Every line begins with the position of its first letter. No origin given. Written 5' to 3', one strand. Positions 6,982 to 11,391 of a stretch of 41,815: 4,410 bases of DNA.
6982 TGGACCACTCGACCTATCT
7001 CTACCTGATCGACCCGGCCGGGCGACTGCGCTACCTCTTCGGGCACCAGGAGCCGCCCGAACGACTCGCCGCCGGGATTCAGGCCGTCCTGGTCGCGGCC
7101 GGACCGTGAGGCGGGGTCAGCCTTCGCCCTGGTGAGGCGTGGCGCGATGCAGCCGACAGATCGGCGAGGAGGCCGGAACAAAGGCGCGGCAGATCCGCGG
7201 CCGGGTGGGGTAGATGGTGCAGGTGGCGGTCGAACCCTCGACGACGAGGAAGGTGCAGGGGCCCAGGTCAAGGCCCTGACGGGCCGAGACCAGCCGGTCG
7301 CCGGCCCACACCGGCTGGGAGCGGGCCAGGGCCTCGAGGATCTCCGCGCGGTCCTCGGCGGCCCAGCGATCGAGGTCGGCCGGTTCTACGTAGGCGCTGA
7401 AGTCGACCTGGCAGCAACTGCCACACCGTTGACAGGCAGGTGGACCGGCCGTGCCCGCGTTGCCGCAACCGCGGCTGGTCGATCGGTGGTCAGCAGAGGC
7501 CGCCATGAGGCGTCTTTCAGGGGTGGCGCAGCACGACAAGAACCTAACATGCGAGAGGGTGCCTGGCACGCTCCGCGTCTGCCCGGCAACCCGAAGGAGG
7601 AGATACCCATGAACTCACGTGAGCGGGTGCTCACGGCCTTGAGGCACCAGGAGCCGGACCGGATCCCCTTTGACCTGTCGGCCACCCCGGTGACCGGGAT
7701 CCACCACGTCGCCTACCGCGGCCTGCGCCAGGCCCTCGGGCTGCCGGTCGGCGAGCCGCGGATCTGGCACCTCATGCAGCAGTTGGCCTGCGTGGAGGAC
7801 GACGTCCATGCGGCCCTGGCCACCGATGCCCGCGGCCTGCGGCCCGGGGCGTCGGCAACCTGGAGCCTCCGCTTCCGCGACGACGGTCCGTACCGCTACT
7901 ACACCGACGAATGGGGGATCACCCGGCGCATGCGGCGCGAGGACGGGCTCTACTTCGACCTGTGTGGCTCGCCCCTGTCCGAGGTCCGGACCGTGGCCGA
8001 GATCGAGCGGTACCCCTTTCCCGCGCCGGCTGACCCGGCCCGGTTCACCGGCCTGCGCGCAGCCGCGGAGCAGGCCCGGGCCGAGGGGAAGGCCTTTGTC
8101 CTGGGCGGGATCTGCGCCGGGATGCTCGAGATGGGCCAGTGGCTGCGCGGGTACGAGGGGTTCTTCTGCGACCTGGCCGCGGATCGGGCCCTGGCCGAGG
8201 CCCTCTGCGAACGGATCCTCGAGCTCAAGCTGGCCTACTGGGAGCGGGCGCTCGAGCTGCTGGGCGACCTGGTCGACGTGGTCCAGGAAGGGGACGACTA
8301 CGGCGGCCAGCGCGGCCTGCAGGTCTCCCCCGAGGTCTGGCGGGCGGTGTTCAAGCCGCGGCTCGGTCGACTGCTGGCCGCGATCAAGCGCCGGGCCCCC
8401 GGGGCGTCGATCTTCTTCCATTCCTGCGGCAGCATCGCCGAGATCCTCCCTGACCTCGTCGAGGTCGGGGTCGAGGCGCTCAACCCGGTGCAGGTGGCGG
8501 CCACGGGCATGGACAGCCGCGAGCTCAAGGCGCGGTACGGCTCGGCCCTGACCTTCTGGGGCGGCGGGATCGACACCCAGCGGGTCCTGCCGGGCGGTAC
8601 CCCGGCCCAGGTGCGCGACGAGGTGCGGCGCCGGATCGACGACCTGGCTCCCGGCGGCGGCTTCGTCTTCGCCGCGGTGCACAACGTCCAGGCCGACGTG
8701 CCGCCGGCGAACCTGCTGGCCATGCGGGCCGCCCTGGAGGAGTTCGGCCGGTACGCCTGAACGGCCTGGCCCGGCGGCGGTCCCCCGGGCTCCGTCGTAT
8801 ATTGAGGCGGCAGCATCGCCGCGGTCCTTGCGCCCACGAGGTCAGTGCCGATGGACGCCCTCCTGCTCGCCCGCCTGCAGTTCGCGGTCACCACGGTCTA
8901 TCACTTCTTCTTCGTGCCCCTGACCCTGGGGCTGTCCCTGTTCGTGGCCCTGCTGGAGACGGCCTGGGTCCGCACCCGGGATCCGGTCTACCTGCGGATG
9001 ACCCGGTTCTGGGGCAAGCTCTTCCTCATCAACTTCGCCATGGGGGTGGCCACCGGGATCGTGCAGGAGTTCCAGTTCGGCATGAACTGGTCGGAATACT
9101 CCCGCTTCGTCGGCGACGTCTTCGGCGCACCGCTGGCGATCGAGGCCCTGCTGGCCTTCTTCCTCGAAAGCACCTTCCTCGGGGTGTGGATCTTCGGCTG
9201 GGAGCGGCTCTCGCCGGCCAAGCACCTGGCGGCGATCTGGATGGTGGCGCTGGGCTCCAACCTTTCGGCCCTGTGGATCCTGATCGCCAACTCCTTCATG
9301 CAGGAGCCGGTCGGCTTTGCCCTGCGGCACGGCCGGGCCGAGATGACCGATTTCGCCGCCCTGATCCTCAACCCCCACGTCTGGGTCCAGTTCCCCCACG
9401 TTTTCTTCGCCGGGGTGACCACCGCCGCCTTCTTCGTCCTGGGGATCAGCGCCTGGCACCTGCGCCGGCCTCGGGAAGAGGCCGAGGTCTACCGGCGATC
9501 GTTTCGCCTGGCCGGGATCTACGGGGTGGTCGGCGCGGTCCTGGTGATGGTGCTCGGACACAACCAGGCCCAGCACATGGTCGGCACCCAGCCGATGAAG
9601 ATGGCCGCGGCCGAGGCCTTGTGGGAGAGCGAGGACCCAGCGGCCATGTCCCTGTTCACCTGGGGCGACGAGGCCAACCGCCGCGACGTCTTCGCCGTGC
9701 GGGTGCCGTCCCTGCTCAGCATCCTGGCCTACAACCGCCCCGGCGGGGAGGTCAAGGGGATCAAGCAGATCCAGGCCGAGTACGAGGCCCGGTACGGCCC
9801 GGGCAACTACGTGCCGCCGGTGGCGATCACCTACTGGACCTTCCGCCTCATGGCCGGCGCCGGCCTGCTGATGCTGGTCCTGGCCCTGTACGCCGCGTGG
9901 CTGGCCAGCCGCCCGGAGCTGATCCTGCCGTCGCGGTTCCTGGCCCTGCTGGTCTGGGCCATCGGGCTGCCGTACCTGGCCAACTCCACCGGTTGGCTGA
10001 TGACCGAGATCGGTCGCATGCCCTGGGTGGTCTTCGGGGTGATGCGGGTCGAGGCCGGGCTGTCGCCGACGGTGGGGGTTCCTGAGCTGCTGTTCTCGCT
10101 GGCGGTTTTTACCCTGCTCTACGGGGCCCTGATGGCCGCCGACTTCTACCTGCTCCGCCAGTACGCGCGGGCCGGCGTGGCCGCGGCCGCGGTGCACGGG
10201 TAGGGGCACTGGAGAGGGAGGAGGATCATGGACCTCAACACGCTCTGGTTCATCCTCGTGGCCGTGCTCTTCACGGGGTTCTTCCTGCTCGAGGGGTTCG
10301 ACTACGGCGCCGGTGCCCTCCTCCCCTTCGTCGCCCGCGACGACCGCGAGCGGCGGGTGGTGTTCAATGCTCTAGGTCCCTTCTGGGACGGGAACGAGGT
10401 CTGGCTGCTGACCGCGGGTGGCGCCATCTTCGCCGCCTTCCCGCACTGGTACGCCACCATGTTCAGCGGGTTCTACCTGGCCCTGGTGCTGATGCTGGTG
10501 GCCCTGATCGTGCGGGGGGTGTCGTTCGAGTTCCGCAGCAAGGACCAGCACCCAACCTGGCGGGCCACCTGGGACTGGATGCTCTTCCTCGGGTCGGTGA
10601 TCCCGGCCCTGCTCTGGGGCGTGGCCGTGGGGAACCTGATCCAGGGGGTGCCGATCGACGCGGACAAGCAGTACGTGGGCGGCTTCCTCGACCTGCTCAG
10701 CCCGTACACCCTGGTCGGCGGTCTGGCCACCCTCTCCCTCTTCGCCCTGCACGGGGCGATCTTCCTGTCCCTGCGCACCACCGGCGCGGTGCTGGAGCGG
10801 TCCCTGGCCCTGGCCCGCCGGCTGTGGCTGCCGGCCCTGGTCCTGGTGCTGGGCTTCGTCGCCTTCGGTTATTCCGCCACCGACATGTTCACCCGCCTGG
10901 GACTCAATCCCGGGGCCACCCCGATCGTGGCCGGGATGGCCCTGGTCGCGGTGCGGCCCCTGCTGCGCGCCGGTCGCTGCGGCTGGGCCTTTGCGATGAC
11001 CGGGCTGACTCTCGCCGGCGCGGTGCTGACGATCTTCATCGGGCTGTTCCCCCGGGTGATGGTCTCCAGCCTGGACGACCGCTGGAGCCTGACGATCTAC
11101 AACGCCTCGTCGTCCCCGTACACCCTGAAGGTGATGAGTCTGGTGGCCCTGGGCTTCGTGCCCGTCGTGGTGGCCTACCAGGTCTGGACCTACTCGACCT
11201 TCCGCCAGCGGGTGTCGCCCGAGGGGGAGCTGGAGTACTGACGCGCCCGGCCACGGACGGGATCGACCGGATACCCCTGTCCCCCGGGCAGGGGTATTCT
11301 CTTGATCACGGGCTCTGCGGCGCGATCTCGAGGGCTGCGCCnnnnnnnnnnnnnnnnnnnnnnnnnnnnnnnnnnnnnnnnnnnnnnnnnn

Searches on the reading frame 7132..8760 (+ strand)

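Call 9: search_protein_families(library=pfam, proteins=[window:7132-8760:+], max_evalue=0.001)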
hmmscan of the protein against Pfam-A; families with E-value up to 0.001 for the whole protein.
window:7132-8760:+ (542 aa): 1 family
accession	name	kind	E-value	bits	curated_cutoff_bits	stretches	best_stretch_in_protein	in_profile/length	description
PF01208.23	URO-D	-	4.7e-21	75.6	23.9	1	284-537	98-345/346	Uroporphyrinogen decarboxylase (URO-D)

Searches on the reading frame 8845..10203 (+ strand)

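Call 9: search_protein_families(library=pfam, proteins=[window:8845-10203:+], max_evalue=0.001)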
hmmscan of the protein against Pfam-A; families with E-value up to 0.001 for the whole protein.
window:8845-10203:+ (452 aa): 1 family
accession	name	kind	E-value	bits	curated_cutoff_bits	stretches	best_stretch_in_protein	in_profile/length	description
PF01654.22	Cyt_bd_oxida_I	-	5.9e-174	579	26.2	1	8-444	1-417/418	Cytochrome bd terminal oxidase subunit I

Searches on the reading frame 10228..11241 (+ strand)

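Call 9: search_protein_families(library=pfam, proteins=[window:10228-11241:+], max_evalue=0.001)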
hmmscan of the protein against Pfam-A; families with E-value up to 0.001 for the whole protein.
window:10228-11241:+ (337 aa): 1 family
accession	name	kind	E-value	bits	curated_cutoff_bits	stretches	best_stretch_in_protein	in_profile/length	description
PF02322.20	Cyt_bd_oxida_II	-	6.5e-109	364.4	35.6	1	3-325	1-302/302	Cytochrome bd terminal oxidase subunit II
